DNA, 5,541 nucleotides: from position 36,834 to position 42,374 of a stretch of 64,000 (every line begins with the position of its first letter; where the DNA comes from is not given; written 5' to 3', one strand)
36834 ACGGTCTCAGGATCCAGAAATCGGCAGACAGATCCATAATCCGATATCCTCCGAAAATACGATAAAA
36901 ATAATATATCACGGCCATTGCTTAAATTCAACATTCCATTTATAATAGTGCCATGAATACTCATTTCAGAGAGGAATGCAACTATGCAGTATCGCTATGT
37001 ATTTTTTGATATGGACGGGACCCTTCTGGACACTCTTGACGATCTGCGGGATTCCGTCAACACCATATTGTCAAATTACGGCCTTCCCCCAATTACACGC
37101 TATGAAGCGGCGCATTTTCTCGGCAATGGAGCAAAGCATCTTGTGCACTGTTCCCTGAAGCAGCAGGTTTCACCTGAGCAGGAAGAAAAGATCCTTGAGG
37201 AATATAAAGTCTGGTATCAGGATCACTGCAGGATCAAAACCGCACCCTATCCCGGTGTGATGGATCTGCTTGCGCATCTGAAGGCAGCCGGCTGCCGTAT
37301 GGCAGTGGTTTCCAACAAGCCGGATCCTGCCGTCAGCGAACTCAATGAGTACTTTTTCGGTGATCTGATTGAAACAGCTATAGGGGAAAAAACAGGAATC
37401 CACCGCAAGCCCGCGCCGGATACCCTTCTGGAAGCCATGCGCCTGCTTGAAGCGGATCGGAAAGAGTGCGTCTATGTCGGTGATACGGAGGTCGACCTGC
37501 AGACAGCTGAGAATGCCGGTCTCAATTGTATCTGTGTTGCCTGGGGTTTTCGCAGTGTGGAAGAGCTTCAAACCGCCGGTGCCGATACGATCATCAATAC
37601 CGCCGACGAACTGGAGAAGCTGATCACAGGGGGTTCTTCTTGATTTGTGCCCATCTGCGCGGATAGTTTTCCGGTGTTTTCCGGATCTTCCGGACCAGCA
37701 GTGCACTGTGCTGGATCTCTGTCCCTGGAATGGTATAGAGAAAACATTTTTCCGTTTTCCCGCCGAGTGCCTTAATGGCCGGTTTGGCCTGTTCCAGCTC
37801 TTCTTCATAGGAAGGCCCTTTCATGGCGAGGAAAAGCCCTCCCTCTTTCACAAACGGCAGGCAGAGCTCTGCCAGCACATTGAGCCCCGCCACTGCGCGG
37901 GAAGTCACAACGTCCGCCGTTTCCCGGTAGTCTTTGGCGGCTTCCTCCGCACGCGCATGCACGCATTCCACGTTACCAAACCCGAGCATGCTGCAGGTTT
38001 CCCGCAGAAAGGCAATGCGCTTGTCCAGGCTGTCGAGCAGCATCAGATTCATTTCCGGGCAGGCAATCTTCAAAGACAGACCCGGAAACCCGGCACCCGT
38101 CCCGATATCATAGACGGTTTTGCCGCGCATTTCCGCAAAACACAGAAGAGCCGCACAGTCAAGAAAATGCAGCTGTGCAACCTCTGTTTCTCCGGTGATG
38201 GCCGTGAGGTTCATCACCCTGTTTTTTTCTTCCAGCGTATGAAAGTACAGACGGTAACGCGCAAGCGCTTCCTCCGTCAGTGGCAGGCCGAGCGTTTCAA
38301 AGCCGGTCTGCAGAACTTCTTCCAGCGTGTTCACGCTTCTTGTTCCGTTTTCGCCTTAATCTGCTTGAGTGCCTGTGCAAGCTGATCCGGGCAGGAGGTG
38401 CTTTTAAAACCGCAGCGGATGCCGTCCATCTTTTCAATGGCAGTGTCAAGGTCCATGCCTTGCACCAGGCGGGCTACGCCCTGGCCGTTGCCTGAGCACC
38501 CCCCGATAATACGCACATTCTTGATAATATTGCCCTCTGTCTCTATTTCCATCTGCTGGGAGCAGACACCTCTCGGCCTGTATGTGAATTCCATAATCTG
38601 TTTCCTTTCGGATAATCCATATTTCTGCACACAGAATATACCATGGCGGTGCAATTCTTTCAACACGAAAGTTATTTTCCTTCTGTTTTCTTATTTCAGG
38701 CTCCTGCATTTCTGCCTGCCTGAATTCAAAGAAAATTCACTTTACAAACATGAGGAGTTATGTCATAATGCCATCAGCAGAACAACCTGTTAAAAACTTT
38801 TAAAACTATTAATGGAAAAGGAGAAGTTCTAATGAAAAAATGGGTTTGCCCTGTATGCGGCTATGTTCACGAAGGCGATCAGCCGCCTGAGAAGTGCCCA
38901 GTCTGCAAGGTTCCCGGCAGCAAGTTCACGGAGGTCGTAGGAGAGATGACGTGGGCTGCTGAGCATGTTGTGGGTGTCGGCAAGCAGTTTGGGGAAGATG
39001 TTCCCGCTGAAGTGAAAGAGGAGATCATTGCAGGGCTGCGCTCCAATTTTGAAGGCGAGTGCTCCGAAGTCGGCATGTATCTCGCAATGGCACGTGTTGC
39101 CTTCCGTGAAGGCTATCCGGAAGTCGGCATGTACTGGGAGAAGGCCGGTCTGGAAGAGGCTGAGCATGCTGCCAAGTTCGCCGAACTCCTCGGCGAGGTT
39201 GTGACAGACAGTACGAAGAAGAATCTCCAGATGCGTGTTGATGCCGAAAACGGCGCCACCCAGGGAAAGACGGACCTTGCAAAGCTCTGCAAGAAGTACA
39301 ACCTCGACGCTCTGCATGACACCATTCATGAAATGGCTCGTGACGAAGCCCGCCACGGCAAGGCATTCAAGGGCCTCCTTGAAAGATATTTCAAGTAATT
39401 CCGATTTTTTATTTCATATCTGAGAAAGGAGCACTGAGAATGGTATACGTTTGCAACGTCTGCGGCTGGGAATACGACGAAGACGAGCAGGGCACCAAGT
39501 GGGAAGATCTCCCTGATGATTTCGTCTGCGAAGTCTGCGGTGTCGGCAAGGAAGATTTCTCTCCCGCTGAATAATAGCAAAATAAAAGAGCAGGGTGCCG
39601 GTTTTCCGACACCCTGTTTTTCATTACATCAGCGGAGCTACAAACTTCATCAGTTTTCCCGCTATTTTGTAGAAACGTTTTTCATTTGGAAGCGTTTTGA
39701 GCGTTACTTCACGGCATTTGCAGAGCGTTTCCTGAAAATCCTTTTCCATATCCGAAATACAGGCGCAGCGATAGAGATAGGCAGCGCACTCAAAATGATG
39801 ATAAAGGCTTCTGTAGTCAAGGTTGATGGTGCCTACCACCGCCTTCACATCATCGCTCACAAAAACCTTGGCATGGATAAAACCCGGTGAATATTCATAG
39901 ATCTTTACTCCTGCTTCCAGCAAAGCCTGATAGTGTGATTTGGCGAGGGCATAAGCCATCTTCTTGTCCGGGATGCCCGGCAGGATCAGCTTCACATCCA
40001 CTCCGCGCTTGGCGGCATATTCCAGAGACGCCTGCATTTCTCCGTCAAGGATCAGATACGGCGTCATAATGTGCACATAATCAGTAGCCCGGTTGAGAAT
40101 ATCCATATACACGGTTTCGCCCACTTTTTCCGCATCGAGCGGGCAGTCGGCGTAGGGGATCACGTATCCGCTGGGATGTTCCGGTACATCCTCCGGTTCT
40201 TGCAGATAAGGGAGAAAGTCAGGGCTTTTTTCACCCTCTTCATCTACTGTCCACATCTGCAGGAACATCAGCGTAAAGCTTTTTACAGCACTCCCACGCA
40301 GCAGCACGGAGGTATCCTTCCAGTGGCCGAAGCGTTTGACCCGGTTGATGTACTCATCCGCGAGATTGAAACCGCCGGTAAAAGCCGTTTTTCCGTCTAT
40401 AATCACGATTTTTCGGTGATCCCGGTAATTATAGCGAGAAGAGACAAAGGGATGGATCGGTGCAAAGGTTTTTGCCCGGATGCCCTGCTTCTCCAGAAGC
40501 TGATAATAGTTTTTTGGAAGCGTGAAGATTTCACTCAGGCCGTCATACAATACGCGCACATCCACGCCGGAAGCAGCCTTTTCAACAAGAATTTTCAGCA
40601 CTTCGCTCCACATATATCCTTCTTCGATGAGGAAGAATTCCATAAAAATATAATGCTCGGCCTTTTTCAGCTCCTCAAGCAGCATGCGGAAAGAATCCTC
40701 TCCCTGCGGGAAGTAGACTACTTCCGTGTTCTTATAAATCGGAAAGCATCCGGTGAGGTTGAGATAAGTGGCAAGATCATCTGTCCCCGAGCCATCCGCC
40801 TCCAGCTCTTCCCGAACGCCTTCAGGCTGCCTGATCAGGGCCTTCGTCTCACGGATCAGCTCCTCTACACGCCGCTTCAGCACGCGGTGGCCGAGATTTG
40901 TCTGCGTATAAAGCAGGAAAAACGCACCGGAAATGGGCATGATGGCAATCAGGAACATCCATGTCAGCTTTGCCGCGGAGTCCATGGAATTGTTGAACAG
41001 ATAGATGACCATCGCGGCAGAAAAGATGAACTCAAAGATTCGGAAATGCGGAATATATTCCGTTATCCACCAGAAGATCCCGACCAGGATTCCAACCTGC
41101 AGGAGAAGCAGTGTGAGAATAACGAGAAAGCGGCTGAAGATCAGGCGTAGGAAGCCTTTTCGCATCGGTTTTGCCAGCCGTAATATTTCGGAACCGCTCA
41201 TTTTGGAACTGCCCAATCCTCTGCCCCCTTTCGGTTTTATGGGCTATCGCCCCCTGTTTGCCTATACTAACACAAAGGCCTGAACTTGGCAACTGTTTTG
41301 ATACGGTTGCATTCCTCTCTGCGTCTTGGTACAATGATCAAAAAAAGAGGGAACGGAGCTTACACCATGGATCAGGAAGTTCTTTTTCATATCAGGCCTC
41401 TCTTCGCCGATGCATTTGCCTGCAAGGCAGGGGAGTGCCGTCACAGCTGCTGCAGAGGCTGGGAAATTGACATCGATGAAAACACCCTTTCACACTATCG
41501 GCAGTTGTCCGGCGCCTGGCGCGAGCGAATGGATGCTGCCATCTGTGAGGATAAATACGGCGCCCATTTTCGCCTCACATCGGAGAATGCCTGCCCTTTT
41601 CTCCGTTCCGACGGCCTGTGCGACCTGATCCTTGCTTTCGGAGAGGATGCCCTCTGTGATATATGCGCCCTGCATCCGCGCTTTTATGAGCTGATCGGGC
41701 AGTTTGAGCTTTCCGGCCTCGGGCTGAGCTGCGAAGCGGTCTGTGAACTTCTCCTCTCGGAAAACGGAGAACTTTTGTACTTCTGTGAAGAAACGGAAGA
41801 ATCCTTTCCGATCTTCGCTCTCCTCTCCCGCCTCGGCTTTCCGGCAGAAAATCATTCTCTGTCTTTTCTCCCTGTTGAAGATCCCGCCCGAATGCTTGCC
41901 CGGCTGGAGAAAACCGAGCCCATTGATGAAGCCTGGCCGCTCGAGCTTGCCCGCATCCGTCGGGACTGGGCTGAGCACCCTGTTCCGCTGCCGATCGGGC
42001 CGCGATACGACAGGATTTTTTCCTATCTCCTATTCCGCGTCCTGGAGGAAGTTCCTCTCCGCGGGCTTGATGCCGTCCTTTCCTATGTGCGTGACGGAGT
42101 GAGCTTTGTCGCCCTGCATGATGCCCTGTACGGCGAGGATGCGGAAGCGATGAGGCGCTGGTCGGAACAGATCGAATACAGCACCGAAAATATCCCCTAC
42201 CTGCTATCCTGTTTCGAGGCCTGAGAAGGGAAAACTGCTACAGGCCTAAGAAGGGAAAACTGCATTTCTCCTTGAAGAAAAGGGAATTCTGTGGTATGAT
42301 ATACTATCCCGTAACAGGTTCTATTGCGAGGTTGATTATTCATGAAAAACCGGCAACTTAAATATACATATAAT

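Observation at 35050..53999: Five-copy family of a structured ~48-nt palindromic intergenic element with compensatory base changes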

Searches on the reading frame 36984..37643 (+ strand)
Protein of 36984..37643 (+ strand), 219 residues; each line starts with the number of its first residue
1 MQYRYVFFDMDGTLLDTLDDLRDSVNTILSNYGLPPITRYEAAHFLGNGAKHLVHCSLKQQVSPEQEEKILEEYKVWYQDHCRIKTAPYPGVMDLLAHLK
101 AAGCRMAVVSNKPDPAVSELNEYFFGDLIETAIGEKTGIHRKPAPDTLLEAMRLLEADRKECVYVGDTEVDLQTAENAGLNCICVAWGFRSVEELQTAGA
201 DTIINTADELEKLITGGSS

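Call 47: search_protein_families(library=pfam, max_evalue=0.00001, proteins=[window:36984-37643:+])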
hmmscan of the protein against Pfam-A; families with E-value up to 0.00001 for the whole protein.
window:36984-37643:+ (219 aa): 4 families
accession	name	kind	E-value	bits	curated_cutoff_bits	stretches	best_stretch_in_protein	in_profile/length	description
PF13419.12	HAD_2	-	2.2e-35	122.8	23.8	1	6-185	1-178/178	Haloacid dehalogenase-like hydrolase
PF00702.32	Hydrolase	-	2.5e-26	93.7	26.4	1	4-179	2-191/191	haloacid dehalogenase-like hydrolase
PF12710.13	HAD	-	4.6e-14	53.7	27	1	6-176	1-189/189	haloacid dehalogenase-like hydrolase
PF13242.12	Hydrolase_like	-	1.2e-11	44.8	22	1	141-206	3-71/75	HAD-hyrolase-like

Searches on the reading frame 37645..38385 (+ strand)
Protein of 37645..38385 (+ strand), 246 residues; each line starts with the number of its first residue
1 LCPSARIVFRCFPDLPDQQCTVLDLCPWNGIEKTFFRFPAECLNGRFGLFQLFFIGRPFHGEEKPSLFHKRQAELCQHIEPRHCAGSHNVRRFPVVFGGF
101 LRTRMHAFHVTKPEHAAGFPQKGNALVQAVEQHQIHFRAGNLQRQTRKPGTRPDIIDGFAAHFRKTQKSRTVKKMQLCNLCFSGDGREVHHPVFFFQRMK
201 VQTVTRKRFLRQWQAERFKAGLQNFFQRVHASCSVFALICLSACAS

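Call 47: search_protein_families(library=pfam, max_evalue=0.00001, proteins=[window:37645-38385:+])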
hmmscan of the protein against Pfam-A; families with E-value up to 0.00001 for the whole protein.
window:37645-38385:+ (246 aa): 0 families

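Call 112: search_protein_families(library=ncbifam, max_evalue=0.001, proteins=[window:37645-38385:+])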
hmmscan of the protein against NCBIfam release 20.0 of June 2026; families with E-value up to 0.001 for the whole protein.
window:37645-38385:+ (246 aa): 0 families

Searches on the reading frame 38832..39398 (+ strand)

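Call 47: search_protein_families(library=pfam, max_evalue=0.00001, proteins=[window:38832-39398:+])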
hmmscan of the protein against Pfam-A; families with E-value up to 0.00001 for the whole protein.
window:38832-39398:+ (188 aa): 2 families
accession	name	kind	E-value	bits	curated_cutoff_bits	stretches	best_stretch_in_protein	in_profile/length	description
PF21349.2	RUBY_RBDX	-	1.4e-15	56.9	26.5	1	4-32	1-29/30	Rubrerythrin, rubredoxin-like domain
PF02915.23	Rubrerythrin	-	5.8e-10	40.1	22.8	1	69-182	3-136/137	Rubrerythrin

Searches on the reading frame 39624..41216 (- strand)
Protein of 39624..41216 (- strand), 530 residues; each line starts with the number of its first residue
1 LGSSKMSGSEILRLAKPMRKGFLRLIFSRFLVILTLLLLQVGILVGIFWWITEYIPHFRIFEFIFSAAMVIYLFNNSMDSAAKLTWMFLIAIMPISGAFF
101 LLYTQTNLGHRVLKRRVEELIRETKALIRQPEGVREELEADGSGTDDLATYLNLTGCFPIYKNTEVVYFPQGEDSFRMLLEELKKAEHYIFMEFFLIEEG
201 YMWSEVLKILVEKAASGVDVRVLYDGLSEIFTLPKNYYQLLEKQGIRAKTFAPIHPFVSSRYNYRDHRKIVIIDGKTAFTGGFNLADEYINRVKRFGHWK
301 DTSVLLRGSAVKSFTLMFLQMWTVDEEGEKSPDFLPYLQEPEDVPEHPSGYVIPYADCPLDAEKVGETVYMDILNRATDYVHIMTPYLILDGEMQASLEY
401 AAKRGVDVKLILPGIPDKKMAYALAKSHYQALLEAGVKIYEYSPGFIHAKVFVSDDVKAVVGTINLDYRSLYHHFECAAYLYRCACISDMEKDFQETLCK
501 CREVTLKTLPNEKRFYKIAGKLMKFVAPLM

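Call 47: search_protein_families(library=pfam, max_evalue=0.00001, proteins=[window:39624-41216:-])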
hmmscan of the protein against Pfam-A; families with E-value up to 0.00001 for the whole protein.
window:39624-41216:- (530 aa): 2 families
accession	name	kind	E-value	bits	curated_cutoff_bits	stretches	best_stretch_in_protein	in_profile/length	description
PF13091.12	PLDc_2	-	5.2e-39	133.6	27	2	371-496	2-130/132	PLD-like domain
PF00614.28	PLDc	-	2.6e-14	52.9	21.9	1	262-289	1-28/28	Phospholipase D Active site motif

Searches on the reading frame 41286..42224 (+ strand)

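Call 47: search_protein_families(library=pfam, max_evalue=0.00001, proteins=[window:41286-42224:+])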
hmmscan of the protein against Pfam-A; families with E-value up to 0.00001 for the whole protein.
window:41286-42224:+ (312 aa): 0 families

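Call 112: search_protein_families(library=ncbifam, max_evalue=0.001, proteins=[window:41286-42224:+])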
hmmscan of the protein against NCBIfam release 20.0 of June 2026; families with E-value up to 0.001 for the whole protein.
window:41286-42224:+ (312 aa): 1 family
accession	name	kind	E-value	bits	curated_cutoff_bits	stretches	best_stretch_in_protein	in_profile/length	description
NF038110.1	Lys_methyl_FliB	equivalog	3.3e-40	138.8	85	1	38-173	1-142/373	flagellin lysine-N-methylase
